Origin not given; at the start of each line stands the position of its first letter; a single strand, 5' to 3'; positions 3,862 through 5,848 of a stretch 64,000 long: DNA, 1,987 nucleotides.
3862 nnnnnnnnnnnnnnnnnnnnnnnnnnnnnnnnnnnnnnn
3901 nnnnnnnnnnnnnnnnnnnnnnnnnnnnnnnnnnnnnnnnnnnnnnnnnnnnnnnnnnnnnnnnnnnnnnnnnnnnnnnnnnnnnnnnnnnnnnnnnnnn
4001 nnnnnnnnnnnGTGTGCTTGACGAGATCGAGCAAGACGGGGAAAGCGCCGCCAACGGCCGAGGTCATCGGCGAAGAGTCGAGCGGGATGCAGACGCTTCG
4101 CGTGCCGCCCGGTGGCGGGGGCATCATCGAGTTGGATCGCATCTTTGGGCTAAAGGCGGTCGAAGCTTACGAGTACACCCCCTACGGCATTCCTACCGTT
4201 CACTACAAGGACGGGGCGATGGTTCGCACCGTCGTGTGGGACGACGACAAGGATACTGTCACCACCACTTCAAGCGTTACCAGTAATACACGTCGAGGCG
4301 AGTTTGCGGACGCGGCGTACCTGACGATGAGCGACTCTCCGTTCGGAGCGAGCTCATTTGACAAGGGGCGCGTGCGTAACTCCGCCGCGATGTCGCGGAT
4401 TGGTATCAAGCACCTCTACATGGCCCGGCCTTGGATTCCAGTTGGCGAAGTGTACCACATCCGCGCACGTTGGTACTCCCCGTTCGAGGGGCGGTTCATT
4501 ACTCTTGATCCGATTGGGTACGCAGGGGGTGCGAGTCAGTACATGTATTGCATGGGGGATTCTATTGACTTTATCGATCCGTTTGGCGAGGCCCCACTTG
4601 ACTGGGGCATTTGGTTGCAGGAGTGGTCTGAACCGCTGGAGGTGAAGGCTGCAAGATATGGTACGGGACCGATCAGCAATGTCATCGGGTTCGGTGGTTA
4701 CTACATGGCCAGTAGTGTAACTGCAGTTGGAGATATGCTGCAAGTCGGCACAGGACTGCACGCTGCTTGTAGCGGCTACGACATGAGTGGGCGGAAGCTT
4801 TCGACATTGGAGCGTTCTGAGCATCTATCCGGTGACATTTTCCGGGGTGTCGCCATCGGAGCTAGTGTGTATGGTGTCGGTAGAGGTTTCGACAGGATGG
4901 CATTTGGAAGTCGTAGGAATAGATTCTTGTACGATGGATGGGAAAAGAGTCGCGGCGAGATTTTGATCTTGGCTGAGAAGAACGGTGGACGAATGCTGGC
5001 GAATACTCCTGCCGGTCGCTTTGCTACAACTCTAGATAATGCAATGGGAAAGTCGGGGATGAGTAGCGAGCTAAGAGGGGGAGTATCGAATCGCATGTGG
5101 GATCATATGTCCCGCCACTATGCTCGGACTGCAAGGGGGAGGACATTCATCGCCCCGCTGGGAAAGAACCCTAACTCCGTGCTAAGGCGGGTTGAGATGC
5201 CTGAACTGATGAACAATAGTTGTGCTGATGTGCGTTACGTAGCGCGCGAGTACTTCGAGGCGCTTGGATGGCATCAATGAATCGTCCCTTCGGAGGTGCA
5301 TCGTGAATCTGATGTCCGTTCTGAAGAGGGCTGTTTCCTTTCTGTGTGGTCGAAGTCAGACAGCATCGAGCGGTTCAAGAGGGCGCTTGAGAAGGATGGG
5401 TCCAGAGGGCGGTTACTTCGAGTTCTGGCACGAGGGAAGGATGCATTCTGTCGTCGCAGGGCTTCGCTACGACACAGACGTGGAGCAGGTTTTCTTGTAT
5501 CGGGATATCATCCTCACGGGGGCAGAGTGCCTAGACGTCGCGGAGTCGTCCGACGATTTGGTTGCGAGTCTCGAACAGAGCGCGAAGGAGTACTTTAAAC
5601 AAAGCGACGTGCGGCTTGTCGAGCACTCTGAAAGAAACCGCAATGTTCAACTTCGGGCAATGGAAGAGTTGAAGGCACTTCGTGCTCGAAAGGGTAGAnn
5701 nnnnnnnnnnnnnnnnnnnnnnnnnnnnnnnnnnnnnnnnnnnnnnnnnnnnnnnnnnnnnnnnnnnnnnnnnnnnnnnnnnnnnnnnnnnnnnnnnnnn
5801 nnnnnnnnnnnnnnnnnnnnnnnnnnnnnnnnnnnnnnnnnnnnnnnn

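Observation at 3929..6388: Low-GC genomic islet after trpB: orphan Rhs C-terminal toxin, immunity candidate and integrase remnant; trpA absent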

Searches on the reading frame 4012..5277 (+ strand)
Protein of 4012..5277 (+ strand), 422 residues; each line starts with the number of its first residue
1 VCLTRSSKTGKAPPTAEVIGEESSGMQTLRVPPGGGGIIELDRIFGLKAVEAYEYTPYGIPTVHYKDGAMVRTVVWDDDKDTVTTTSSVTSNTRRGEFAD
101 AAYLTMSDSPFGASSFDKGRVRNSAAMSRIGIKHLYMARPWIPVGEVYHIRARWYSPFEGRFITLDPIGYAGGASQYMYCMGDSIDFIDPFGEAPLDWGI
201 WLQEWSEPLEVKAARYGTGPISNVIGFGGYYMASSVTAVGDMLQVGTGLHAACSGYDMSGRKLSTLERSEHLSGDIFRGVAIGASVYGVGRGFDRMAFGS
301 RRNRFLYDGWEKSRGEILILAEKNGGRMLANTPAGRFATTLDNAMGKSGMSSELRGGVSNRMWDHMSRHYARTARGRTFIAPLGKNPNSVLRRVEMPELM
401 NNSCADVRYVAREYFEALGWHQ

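Call 8: search_protein_families(library=pfam, proteins=[window:4012-5277:+], max_evalue=0.1)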
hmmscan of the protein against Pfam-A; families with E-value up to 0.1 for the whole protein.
window:4012-5277:+ (422 aa): 0 families

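Call 9: search_protein_families(library=ncbifam, proteins=[window:4012-5277:+], max_evalue=0.1)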
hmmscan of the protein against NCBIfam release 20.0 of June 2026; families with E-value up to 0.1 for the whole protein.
window:4012-5277:+ (422 aa): 2 families
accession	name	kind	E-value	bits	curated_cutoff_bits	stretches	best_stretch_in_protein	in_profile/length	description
TIGR03696.1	Rhs_assc_core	domain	2.2e-12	47.3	32.5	1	146-192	29-75/76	RHS repeat-associated core domain-containing protein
NF041261.1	RHS_core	equivalog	7.5e-06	24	2000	1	147-192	1216-1260/1261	RHS element core protein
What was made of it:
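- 4063..4590 (+): Retained Rhs core end (~176 aa), from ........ to DPFGE. It includes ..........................DPFGE, the autoproteolysis/plug region. No YD-repeat shell is present. TIGR03696 47.3 bits at ORF residues 146-192 (call 9).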

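Call 11: find_homologous_proteins(query=window:4012-5277:+, max_evalue=0.001)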
Query window:4012-5277:+ (422 aa): 9 proteins with E <= 0.001 among 7121 candidates.
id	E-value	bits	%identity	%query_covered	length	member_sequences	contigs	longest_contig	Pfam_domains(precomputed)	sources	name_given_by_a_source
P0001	1.3e-271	919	100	94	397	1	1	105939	-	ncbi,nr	ncbi:MAG: RHS repeat-associated core domain-containing protein [Candidatus Sumerlaeia bacterium]|nr:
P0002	5.0e-93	331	75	50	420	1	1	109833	-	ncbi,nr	ncbi:MAG: RHS repeat-associated core domain-containing protein [Candidatus Sumerlaeia bacterium]|nr:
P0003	7.5e-32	129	48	35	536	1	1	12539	PF11429.13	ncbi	-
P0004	1.4e-8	52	31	42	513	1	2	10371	-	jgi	jgi:RHS repeat-associated protein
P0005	3.6e-8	51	41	14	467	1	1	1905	PF05593.20,PF25023.2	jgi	jgi:RHS repeat-associated protein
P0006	1.0e-7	50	45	14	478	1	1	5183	PF05593.20,PF25023.2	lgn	-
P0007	5.8e-6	44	49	14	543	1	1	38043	PF05593.20,PF25023.2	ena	-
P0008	1.7e-5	42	37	22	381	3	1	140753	-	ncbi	-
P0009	1.5e-4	39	39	16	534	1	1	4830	PF25023.2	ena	-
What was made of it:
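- No full-length rhs with a matching core was found, so no recombination partner is evident (call 11). No full-length partner was found (call 11).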

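Call 13: find_encoding_contigs(protein=P0002, flank=10000, max_places=6)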
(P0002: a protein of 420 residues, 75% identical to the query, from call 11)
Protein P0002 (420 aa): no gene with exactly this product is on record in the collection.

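Call 14: find_encoding_contigs(protein=P0001, flank=10000, max_places=6)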
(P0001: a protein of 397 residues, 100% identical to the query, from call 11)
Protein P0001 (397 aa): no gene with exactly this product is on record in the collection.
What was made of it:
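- Tried and rejected: Exact-protein look-ups (calls 13, 14).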

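Call 15: find_encoding_contigs(protein=P0003, flank=10000, max_places=6)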
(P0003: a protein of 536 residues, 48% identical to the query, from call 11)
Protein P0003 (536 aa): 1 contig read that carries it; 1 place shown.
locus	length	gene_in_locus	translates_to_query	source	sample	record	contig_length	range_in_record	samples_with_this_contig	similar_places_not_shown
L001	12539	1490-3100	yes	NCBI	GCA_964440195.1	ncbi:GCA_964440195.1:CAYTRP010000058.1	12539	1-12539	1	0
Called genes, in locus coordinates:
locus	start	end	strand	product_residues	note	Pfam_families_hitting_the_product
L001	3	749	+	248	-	?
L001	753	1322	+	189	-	-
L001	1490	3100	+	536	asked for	PF11429:Colicin_D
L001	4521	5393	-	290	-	PF00941:FAD_binding_5, PF03450:CO_deh_flav_C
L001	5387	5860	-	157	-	PF00111:Fer2, PF01799:Fer2_2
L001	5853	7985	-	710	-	PF01315:Ald_Xan_dh_C, PF02738:MoCoBD_1, PF20256:MoCoBD_2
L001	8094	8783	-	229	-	-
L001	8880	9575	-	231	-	PF02254:TrkA_N, PF02080:TrkA_C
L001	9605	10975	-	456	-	PF02386:TrkH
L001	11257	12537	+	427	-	?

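Call 33: search_protein_families(library=pfam, proteins=[P0002, L001:15-746:+, L001:753-1319:+, L001:3147-3464:+], max_evalue=10)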
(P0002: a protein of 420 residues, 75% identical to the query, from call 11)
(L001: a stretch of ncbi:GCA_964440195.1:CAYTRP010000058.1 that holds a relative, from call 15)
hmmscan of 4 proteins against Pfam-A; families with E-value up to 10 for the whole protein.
P0002 (420 aa): 5 families
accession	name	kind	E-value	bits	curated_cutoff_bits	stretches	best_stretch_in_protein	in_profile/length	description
PF12697.13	Abhydrolase_6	-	0.0045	18.1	26.3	1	247-352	51-132/217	Alpha/beta hydrolase family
PF01764.32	Lipase_3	-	0.0054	17.1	22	1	248-290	40-82/140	Lipase (class 3)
PF07819.20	PGAP1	-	0.097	12.8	24.3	1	243-289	61-109/233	PGAP1-like alpha/beta domain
PF00561.26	Abhydrolase_1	-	0.15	12.2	25.8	1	257-309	55-104/245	alpha/beta hydrolase fold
PF05057.20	DUF676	-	0.22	11.5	20.3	1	251-288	60-95/217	Putative serine esterase (DUF676)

L001:15-746:+ (244 aa): 0 families

L001:753-1319:+ (189 aa): 2 families
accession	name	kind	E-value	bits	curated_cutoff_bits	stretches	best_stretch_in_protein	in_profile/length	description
PF13483.12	Lactamase_B_3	-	0.12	12.8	24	1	133-164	88-119/160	Beta-lactamase superfamily domain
PF11397.14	GlcNAc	-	0.18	11.7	21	1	46-94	253-300/352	Glycosyltransferase (GlcNAc)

L001:3147-3464:+ (106 aa): 2 families
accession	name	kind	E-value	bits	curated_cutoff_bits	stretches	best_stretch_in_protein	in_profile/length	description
PF09204.15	Colicin_immun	-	2.2e-12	47.8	22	1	8-80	4-81/88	Bacterial self-protective colicin-like immunity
PF23202.1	PAH_ZNF598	-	0.0036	18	25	1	11-55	27-70/83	ZNF598 PAH domain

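Call 48: list_cluster_members(proteins=[P0001, P0002, P0010, P0014, P0012, P0013])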
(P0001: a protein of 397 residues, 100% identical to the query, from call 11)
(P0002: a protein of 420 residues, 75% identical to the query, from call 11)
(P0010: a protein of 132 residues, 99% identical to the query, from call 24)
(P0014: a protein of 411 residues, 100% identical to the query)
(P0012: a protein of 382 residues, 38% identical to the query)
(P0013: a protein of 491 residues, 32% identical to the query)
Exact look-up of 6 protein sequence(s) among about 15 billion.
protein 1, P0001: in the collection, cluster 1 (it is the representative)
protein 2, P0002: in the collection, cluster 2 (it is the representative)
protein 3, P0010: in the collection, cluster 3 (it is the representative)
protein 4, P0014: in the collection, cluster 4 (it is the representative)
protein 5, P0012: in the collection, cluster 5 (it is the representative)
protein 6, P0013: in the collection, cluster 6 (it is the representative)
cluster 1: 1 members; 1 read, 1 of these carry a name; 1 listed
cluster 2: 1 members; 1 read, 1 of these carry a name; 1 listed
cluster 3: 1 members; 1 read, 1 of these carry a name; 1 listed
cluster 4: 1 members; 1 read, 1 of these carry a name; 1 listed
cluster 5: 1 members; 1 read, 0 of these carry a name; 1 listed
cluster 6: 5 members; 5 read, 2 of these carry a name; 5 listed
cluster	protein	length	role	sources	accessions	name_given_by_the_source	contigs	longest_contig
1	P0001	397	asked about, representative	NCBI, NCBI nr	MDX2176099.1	MAG: RHS repeat-associated core domain-containing protein [Candidatus Sumerlaeia ... | RHS repeat-associated core domain-containing protein [Candidatus Sumerlaeia bacterium]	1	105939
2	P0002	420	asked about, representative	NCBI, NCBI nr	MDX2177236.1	MAG: RHS repeat-associated core domain-containing protein [Candidatus Sumerlaeia ... | RHS repeat-associated core domain-containing protein [Candidatus Sumerlaeia bacterium]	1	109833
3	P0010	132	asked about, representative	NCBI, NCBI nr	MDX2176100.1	MAG: hypothetical protein SF028_06480 [Candidatus Sumerlaeia bacterium] | hypothetical protein [Candidatus Sumerlaeia bacterium]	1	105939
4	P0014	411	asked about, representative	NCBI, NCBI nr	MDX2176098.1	MAG: tryptophan synthase subunit beta [Candidatus Sumerlaeia bacterium] | tryptophan synthase subunit beta [Candidatus Sumerlaeia bacterium]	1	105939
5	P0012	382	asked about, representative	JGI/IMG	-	-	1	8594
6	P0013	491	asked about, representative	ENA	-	-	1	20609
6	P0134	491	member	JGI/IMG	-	hypothetical protein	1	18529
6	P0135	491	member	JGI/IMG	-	hypothetical protein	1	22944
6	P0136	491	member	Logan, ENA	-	-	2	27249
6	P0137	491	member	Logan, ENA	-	-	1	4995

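Call 53: search_protein_families(library=padloc, proteins=[window:4012-5277:+], max_evalue=0.1)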
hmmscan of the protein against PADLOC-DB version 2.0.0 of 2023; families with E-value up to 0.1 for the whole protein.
window:4012-5277:+ (422 aa): 0 families
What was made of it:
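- No PADLOC defence model hits (call 53).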

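Call 88: find_encoding_contigs(protein=P0004, flank=8000, max_places=2)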
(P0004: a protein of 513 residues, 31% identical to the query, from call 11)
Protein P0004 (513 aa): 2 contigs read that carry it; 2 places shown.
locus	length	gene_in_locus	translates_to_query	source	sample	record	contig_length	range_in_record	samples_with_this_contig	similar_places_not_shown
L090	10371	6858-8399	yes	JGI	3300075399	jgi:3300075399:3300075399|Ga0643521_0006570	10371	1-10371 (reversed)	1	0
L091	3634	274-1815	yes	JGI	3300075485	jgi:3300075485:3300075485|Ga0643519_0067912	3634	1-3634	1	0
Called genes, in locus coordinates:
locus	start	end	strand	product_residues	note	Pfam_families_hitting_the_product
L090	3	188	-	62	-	?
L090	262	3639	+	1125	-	PF05593:RHS_repeat (faint), PF25023:TEN_YD-shell (faint)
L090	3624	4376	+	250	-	-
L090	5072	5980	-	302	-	PF13683:rve_3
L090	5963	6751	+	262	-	PF01797:Y1_Tnp (weak)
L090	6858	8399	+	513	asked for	-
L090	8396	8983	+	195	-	-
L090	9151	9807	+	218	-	PF09535:Gmx_para_CXXCG (faint)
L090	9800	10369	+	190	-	?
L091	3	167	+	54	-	?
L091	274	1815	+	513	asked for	-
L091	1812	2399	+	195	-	-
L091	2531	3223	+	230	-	PF09535:Gmx_para_CXXCG (faint)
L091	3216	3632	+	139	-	?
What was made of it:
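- L090 has a full rhs, then transposase genes, then orphan P0004 (call 88).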

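Call 89: find_encoding_contigs(protein=P0008, flank=8000, max_places=2)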
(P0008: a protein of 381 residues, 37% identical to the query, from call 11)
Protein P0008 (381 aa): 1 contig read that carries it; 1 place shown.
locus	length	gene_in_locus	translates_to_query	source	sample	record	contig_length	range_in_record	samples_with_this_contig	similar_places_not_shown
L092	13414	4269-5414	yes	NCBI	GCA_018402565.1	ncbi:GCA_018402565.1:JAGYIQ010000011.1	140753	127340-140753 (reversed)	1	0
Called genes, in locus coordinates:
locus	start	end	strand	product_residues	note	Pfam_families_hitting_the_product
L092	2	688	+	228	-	?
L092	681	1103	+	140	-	-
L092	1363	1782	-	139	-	-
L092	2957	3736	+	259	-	PF00589:Phage_integrase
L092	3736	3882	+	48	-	PF00589:Phage_integrase (weak)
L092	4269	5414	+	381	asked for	-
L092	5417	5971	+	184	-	-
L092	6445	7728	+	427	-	-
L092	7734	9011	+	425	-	-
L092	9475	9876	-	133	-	-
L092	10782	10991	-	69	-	-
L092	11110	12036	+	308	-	PF00589:Phage_integrase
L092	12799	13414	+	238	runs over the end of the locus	-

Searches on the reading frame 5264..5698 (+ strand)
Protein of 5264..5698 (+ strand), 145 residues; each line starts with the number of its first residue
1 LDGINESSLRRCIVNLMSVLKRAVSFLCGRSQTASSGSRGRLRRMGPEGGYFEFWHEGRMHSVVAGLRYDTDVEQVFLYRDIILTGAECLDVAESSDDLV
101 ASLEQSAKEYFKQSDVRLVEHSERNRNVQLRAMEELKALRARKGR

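Call 8: search_protein_families(library=pfam, proteins=[window:5264-5698:+], max_evalue=0.1)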
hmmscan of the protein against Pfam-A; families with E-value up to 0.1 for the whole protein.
window:5264-5698:+ (145 aa): 0 families

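Call 9: search_protein_families(library=ncbifam, proteins=[window:5264-5698:+], max_evalue=0.1)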
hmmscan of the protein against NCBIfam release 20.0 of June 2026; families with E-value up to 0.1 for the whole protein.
window:5264-5698:+ (145 aa): 0 families

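Call 24: find_homologous_proteins(query=window:5264-5698:+, max_evalue=0.01)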
Query window:5264-5698:+ (145 aa): 1 proteins with E <= 0.01 among 40 candidates.
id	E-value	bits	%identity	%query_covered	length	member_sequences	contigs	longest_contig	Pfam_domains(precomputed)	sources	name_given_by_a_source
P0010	4.3e-79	281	99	91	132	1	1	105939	-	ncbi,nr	ncbi:MAG: hypothetical protein SF028_06480 [Candidatus Sumerlaeia bacterium]|nr:hypothetical protein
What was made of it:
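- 5303..5701 (+): Candidate immunity gene (132 aa). GTG start six nt after the GGAGG at 5292-5296. No signal peptide. No detectable relatives. Only a self hit among 5.8 billion proteins (P0010, MDX2176100.1, locus tag SF028_06480; call 24).
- On Known ARC immunity proteins (Imm74/Tci1, ARCimm): No homologue other than itself (call 24).
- Checked: The likely start is GTG 5303, six nt after a GGAGG (132 aa, P0010, MDX2176100.1; call 24).
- The immunity ORF has no relatives (call 24).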

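Call 33: search_protein_families(library=pfam, proteins=[window:5303-5698:+], max_evalue=10)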
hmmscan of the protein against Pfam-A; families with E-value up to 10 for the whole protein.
window:5303-5698:+ (132 aa): 0 families

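Call 53: search_protein_families(library=padloc, proteins=[window:5303-5698:+], max_evalue=0.1)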
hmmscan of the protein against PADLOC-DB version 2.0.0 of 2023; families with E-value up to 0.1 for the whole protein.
window:5303-5698:+ (132 aa): 0 families

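Call 58: search_protein_families(library=ncbifam, proteins=[window:5303-5698:+], max_evalue=10)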
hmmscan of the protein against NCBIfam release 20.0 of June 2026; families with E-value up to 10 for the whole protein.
window:5303-5698:+ (132 aa): 1 family
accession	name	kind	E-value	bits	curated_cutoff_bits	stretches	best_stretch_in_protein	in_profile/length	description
TIGR03012.1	sulf_tusD_dsrE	equivalog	0.15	11.9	89.25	1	54-95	27-68/127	sulfurtransferase complex subunit TusD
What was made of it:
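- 5303..5701 (+): No Pfam, NCBIfam or PADLOC hit (calls 33, 53, 58).
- Tried and rejected: Pfam and NCBIfam gave nothing for the toxin domain or the immunity ORF (calls 33, 58), and PADLOC gave nothing (call 53).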

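Call 76: predict_structure(protein=window:5303-5698:+)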
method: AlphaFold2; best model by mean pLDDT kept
length: 132 residues; sequences in the alignment: 1
mean_pLDDT: 44.1   pTM: 0.35
mean pLDDT of the five models: 44.1, 43.1, 41.5, 40.5, 39.5
residues with pLDDT >= 90: 0; 70-90: 0; 50-70: 24; < 50: 108
segments of 3 or more residues with pLDDT < 50: 1-37, 40-83, 97-113, 130-132
pLDDT, mean of each block of 10 residues (from residue 1): 41 38 39 47 46 38 44 41 51 48 43 50 51 37
secondary structure, 60 per line:
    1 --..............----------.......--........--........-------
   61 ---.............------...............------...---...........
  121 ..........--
elements in order: H3-16 E27-33 E36-43 E46-53 E64-66 H67-76 H83-97 E104-106 H110-130

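Call 84: search_dna_similar(query=window:5303-5698:+, collection=plasmids, mode=protein, max_evalue=1, max_rows=10)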
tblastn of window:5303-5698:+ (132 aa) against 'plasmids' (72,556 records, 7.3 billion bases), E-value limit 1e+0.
No match.
